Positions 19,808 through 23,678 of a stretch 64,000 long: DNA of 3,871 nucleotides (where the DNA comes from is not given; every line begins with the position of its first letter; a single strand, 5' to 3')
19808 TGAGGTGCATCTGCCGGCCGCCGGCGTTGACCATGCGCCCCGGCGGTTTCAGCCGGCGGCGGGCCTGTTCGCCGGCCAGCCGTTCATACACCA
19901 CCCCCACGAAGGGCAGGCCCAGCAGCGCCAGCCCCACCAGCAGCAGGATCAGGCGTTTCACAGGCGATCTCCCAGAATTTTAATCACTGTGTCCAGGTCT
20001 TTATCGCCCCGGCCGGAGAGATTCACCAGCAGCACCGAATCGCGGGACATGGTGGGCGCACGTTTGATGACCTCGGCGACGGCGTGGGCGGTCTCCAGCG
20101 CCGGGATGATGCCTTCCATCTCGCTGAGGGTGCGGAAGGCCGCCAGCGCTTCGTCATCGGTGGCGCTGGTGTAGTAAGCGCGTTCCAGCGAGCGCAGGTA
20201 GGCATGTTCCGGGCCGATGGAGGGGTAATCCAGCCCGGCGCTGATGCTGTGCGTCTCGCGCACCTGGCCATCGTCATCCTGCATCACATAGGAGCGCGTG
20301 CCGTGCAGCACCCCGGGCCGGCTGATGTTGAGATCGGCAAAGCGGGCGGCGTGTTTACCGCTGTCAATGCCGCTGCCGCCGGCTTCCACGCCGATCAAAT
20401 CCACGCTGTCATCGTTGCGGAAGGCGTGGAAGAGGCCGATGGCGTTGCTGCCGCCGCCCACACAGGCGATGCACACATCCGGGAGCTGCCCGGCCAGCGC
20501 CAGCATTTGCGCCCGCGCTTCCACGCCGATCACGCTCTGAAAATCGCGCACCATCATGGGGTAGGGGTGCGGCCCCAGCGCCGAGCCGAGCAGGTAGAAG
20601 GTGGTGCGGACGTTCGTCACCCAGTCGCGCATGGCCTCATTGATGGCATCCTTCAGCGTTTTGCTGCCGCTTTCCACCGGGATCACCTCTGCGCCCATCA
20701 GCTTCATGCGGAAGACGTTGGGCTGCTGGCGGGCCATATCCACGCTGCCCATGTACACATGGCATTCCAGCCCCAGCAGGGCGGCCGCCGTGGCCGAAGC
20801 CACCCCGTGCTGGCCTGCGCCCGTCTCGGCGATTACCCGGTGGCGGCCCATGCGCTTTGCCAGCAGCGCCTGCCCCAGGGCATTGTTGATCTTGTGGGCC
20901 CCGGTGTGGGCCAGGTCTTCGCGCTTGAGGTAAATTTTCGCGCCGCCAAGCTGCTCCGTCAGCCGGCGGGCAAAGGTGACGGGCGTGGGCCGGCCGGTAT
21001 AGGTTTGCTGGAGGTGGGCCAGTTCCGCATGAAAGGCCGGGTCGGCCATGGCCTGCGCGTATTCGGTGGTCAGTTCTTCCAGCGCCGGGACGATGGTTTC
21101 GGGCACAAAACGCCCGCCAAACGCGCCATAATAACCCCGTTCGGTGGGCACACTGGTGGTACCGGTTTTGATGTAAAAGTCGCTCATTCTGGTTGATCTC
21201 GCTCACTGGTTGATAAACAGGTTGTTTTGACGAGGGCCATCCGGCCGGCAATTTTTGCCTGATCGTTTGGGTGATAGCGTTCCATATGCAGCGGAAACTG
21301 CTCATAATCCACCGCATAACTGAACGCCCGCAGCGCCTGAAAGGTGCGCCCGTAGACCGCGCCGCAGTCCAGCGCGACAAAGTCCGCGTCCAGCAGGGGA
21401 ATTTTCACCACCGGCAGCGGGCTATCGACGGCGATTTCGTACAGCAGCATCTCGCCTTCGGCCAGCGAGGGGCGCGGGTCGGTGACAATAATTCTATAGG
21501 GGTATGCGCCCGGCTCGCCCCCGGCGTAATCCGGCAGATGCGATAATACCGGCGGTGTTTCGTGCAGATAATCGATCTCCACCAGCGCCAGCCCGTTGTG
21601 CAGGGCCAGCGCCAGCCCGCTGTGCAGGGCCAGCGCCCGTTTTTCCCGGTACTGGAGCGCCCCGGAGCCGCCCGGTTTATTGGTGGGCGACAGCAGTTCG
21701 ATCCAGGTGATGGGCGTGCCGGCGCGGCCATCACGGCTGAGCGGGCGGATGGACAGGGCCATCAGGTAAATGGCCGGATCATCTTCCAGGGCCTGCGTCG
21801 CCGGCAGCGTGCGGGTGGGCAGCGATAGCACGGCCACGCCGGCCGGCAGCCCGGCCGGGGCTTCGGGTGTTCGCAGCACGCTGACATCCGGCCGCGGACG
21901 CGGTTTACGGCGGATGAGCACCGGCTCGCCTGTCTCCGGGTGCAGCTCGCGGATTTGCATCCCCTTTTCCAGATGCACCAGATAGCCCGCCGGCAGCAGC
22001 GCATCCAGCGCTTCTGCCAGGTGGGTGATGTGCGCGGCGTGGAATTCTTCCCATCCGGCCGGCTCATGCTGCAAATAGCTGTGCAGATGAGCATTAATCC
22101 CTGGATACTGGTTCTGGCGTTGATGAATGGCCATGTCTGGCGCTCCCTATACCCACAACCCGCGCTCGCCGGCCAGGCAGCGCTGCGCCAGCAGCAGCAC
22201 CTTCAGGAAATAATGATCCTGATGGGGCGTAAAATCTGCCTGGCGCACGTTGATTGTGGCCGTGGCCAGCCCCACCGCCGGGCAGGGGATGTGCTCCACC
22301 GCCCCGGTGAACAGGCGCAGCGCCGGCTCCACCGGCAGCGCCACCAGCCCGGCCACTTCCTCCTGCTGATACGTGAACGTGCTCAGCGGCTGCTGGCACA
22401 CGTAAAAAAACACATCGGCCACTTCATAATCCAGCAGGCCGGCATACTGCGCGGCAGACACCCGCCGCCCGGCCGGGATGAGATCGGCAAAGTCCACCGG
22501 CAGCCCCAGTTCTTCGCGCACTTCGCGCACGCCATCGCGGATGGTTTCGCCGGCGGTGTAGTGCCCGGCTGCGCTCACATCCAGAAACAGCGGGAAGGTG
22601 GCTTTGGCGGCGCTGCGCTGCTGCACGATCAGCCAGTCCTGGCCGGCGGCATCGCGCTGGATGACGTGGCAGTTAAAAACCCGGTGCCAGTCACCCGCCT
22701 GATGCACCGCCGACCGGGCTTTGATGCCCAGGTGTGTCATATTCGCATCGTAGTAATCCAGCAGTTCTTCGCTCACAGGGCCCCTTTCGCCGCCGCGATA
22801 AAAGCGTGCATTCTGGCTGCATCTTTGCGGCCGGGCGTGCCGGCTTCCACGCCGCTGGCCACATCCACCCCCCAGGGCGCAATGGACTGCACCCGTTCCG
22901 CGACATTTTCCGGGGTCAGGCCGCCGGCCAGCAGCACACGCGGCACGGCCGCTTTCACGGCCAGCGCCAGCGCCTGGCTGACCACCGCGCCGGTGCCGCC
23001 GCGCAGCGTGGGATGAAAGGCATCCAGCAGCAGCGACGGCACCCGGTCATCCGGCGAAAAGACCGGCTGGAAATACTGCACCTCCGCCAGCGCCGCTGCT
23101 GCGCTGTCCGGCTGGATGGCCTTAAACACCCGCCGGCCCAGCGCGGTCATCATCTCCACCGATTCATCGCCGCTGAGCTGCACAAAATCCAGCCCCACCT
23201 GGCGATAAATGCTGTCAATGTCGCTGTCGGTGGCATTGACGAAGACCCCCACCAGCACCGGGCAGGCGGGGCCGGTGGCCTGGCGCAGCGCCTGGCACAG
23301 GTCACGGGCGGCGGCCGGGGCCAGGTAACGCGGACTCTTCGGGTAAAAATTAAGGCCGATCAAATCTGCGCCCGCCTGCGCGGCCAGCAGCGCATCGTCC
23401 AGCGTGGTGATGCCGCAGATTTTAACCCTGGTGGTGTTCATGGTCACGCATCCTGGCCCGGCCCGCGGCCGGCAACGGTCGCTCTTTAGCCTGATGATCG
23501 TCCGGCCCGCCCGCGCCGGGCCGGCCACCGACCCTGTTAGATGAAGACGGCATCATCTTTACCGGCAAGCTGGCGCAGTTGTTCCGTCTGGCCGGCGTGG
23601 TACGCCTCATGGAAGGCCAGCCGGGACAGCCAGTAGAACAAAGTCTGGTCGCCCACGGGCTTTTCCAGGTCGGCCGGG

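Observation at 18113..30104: Tryptophan supraoperon: trpE-G-D-C-F-B-A interleaved with six non-trp genes behind a single T-box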

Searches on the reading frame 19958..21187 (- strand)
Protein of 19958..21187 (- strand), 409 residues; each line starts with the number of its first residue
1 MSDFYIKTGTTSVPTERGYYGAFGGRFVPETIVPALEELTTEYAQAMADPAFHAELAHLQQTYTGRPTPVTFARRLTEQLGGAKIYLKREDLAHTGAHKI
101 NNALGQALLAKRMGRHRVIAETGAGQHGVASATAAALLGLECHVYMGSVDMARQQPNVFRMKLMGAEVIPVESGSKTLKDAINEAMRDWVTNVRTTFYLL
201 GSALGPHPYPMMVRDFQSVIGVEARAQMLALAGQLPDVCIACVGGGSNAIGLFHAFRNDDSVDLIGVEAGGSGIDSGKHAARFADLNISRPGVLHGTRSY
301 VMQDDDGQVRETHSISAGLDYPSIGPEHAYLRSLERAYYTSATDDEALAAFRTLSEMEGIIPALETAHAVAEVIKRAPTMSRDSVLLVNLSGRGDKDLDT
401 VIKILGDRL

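Call 5: search_protein_families(library=pfam, proteins=[window:19958-21187:-])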
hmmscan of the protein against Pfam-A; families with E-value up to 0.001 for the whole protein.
window:19958-21187:- (409 aa): 1 family
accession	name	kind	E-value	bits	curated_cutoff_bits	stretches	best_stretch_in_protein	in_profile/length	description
PF00291.31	PALP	-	1.6e-41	143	35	1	64-392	4-295/295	Pyridoxal-phosphate dependent enzyme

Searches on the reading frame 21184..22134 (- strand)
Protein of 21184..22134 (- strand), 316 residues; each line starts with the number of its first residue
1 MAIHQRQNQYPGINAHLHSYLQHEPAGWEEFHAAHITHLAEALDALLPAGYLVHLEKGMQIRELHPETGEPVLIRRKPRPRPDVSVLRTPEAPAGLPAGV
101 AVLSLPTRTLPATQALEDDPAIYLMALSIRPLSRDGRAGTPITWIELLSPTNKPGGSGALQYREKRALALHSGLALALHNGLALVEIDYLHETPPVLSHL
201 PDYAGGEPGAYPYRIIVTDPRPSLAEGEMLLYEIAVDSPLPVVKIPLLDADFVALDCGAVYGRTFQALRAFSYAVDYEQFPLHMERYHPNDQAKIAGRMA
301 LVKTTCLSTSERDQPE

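Call 5: search_protein_families(library=pfam, proteins=[window:21184-22134:-])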
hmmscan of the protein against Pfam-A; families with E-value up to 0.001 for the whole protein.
window:21184-22134:- (316 aa): 1 family
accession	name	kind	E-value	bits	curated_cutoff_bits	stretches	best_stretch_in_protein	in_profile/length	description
PF13267.11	DUF4058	-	3.5e-22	79.4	25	1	10-282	5-240/254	Protein of unknown function (DUF4058)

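Call 23: search_protein_families(library=ncbifam, proteins=[window:21184-22134:-], max_evalue=0.001)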
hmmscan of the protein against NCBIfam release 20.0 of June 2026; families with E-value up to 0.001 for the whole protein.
window:21184-22134:- (316 aa): 0 families

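Call 30: find_homologous_proteins(query=window:21184-22134:-, max_evalue=0.00001)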
Query window:21184-22134:- (316 aa): 288 proteins with E <= 0.00001 among 8000 candidates; the best 120 are listed.
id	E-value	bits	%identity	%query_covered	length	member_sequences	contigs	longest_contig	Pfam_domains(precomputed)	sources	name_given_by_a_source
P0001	1.1e-199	680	97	100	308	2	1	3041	PF13267.12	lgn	-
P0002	1.1e-142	493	73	96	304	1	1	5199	PF13267.12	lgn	-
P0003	1.2e-115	404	62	97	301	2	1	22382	PF13267.12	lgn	-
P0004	3.7e-90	321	50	98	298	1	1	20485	PF13267.12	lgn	-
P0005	1.1e-87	312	51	97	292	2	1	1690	PF13267.12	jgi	jgi:hypothetical protein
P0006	2.2e-87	311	51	96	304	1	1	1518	PF13267.12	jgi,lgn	jgi:hypothetical protein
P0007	1.2e-85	306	51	96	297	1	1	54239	PF13267.12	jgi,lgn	jgi:hypothetical protein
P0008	6.0e-85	303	52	96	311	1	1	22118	PF13267.12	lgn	-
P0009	9.2e-85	303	52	98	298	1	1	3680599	PF13267.12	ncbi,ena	-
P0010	1.5e-83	299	49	96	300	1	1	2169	PF13267.12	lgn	-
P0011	3.7e-82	294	47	97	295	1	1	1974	PF13267.12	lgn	-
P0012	1.5e-78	282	49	96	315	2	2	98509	PF13267.12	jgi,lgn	-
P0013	7.2e-78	280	48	98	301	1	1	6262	PF13267.12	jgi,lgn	jgi:hypothetical protein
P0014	7.5e-76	274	48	96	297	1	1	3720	PF13267.12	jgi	jgi:hypothetical protein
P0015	2.2e-74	269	47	96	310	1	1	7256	PF13267.12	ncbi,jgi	-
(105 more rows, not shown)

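Call 31: find_encoding_contigs(protein=P0002, flank=10000, max_places=3)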
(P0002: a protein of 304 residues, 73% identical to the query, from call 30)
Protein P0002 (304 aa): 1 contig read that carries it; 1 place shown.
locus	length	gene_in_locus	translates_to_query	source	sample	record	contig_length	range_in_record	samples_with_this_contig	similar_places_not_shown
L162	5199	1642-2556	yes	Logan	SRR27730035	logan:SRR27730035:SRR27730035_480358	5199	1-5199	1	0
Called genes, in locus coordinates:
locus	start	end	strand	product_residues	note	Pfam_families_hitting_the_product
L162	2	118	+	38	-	?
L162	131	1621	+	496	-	PF08239:SH3_3 (faint)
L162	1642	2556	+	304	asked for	PF13267:DUF4058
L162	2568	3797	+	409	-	PF00291:PALP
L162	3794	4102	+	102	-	-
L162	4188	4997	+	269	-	PF00290:Trp_syntA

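Call 32: find_encoding_contigs(protein=P0003, flank=10000, max_places=3)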
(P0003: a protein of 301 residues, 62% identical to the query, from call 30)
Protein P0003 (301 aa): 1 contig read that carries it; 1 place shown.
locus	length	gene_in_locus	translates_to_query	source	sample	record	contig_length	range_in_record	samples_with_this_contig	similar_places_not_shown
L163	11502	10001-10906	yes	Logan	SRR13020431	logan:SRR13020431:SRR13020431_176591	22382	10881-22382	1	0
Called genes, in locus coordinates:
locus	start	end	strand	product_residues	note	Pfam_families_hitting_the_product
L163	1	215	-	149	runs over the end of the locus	-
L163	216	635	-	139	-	PF01954:AF2212-like (weak)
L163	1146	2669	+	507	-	PF04715:, PF00425:Chorismate_bind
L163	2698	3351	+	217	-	PF00300:His_Phos_1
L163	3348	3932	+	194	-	PF00117:GATase, PF07722:Peptidase_C26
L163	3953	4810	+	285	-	PF01844:HNH (weak)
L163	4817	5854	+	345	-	PF02885:Glycos_trans_3N, PF00591:Glycos_transf_3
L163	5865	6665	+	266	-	PF00218:IGPS, PF01070:FMN_dh (weak)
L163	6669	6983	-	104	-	-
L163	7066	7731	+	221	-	PF00697:PRAI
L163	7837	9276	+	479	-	PF08239:SH3_3 (weak)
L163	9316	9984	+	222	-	-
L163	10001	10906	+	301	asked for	PF13267:DUF4058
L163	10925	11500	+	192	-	?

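Call 33: find_encoding_contigs(protein=P0004, flank=10000, max_places=3)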
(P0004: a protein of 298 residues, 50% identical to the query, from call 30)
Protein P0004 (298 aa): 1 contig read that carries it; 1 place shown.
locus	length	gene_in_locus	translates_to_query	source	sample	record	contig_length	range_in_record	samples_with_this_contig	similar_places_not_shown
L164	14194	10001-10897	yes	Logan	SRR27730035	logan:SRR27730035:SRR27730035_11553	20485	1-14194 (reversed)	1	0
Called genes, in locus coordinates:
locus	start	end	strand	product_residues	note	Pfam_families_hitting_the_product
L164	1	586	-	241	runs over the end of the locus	PF00132:Hexapep (faint), PF25087:GMPPB_C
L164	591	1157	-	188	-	PF05685:Uma2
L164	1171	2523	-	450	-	PF02878:PGM_PMM_I, PF02879:PGM_PMM_II, PF02880:PGM_PMM_III, PF00408:PGM_PMM_IV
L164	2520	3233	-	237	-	PF00483:NTP_transferase, PF12804:NTP_transf_3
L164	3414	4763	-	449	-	PF00202:Aminotran_3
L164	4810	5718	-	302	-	-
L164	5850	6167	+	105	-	PF00355:Rieske, PF13806:Rieske_2, PF22543:Rieske_4 (weak)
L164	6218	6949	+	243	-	-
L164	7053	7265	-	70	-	PF16277:DUF4926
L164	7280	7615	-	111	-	PF21814:DUF6883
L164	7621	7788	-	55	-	-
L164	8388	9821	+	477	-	PF02878:PGM_PMM_I, PF02879:PGM_PMM_II, PF02880:PGM_PMM_III, PF00408:PGM_PMM_IV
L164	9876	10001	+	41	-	-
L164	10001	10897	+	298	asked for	PF13267:DUF4058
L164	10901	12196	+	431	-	PF00202:Aminotran_3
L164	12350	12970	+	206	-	PF01965:DJ-1_PfpI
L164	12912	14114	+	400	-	PF00226:DnaJ, PF03781:FGE-sulfatase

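Call 34: find_encoding_contigs(protein=P0001, flank=10000, max_places=3)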
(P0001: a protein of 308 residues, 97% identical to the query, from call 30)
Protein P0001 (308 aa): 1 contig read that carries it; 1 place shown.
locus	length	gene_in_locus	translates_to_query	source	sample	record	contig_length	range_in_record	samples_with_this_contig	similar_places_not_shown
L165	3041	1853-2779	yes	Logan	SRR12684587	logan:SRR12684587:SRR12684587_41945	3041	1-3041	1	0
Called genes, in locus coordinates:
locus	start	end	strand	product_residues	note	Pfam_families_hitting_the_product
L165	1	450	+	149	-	?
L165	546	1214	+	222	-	PF00697:PRAI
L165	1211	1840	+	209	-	PF00293:NUDIX (weak)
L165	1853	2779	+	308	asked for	PF13267:DUF4058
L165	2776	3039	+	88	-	?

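Call 47: search_protein_families(library=pfam, proteins=[L163:7837-9276:+])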
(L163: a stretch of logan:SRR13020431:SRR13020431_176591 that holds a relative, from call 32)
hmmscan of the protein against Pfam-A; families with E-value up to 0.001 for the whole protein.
L163:7837-9276:+ (479 aa): 1 family
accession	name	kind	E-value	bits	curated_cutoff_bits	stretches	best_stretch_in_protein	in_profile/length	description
PF08239.17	SH3_3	-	6.1e-07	30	27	1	417-466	4-49/54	Bacterial SH3 domain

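Call 58: search_protein_families(library=padloc, proteins=[window:21187-22134:-], max_evalue=0.01)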
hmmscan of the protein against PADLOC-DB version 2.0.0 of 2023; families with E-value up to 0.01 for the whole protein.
window:21187-22134:- (316 aa): 0 families

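Call 65: search_solved_structures(query=A2, max_evalue=10)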
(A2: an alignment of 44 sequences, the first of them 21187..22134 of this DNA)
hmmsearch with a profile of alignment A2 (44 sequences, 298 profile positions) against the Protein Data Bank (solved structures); distinct sequences matched with E-value up to 10: 0.

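Call 81: predict_structure(alignment_id=A2)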
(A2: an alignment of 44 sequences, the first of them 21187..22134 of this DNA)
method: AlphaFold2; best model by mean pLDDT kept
length: 316 residues; sequences in the alignment: 44
mean_pLDDT: 84.7   pTM: 0.86
mean pLDDT of the five models: 84.7, 83.8, 81.9, 81.7, 81.0
residues with pLDDT >= 90: 179; 70-90: 80; 50-70: 41; < 50: 16
segments of 3 or more residues with pLDDT < 50: 120-133
pLDDT, mean of each block of 10 residues (from residue 1): 95 97 89 92 91 72 68 58 75 73 96 78 33 56 89 89 87 66 93 95 97 97 94 98 94 96 97 97 98 98 89 54
secondary structure, 60 per line:
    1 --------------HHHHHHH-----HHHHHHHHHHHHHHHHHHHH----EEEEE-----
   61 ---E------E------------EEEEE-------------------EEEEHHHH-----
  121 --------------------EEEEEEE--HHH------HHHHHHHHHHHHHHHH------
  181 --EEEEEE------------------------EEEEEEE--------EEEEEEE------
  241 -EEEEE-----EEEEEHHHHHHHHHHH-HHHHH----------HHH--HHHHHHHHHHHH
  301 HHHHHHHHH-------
elements in order: H15-21 H27-46 E51-55 E84-88 E108-111 H112-115 E141-147 H159-174 E183-188 E213-219 E228-234 E242-246 E252-256 H257-267 H269-273 H289-309

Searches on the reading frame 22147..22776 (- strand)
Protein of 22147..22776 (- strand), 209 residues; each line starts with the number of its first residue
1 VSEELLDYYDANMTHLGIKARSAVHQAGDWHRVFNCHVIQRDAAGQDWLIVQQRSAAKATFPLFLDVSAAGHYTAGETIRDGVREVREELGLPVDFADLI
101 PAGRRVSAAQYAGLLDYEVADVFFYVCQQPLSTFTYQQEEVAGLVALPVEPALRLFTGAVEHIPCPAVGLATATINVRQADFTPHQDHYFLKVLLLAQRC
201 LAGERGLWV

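Call 5: search_protein_families(library=pfam, proteins=[window:22147-22776:-])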
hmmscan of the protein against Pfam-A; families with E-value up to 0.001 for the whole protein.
window:22147-22776:- (209 aa): 1 family
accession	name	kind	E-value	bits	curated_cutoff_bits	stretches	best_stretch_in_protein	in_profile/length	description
PF00293.34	NUDIX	-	1e-05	26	21.1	1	38-149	8-115/134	NUDIX domain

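Call 23: search_protein_families(library=ncbifam, proteins=[window:22147-22776:-], max_evalue=0.001)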
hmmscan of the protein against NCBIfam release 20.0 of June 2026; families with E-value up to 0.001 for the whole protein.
window:22147-22776:- (209 aa): 4 families
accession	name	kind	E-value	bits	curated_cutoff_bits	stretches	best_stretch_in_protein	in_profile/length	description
NF002995.0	PRK03759.1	equivalog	1.8e-16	60.3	127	1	4-147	7-145/185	isopentenyl-diphosphate Delta-isomerase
TIGR02150.1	IPP_isom_1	equivalog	6.2e-09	35.9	105.8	1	11-127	6-118/159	isopentenyl-diphosphate delta-isomerase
NF011922.0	PRK15393.1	equivalog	1.1e-05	25.2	152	1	4-97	11-102/182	NUDIX hydrolase YfcD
NF041653.1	Nud_hyd_Meth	equivalog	0.00081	19.2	300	0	9-100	5-92/170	Nudix hydrolase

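Call 25: search_solved_structures(query=window:22147-22776:-, max_evalue=0.01)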
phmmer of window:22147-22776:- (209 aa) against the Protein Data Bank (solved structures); distinct sequences matched with E-value up to 0.01: 11.
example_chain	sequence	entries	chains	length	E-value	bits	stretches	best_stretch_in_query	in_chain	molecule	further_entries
1q27_A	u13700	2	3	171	2.8e-07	33.7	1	26-99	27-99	Putative Nudix hydrolase DR0079 | Putative Nudix hydrolase DR_0079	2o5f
3hyq_A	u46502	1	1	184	0.00018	24.6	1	17-125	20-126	Isopentenyl-diphosphate Delta-isomerase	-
1ow2_A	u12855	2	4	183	0.00053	23.1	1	31-124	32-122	ISOPENTENYL-DIPHOSPHATE DELTA-ISOMERASE | ISOPENTENYL DIPHOSPHATE DELTA-ISOMERASE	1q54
1hx3_A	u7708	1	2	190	0.00056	23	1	31-124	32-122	ISOPENTENYL DIPHOSPHATE DELTA-ISOMERASE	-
1r67_A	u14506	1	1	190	0.0015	21.6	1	31-124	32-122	Isopentenyl-diphosphate delta-isomerase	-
1i9a_A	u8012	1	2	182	0.0019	21.2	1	31-124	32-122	ISOPENTENYL-DIPHOSPHATE DELTA-ISOMERASE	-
1nfs_A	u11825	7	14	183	0.0019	21.2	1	31-124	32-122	ISOPENTENYL-DIPHOSPHATE DELTA-ISOMERASE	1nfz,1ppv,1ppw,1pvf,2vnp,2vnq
2b2k_A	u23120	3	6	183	0.0019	21.2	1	31-124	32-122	Isopentenyl-diphosphate delta-isomerase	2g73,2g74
1x84_A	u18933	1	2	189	0.002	21.1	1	31-124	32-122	Isopentenyl-diphosphate delta-isomerase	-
1hzt_A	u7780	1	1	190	0.002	21.1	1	31-124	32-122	ISOPENTENYL DIPHOSPHATE DELTA-ISOMERASE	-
1x83_A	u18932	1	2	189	0.002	21.1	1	31-124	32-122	Isopentenyl-diphosphate delta-isomerase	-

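Call 58: search_protein_families(library=padloc, proteins=[window:22150-22776:-], max_evalue=0.01)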
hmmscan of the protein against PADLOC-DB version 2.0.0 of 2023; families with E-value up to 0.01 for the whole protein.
window:22150-22776:- (209 aa): 0 families

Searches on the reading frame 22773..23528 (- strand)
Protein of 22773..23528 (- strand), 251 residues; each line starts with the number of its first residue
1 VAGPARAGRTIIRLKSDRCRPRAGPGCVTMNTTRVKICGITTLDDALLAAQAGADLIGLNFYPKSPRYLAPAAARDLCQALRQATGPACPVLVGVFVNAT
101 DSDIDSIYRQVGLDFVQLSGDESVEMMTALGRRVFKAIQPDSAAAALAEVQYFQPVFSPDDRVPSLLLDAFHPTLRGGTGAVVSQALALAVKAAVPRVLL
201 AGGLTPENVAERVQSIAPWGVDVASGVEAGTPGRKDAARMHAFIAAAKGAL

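Call 5: search_protein_families(library=pfam, proteins=[window:22773-23528:-])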
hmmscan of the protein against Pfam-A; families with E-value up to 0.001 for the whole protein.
window:22773-23528:- (251 aa): 1 family
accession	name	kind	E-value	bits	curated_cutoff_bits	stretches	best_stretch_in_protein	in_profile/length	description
PF00697.28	PRAI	-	6.7e-37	127.5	22.7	1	35-245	1-192/193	N-(5'phosphoribosyl)anthranilate (PRA) isomerase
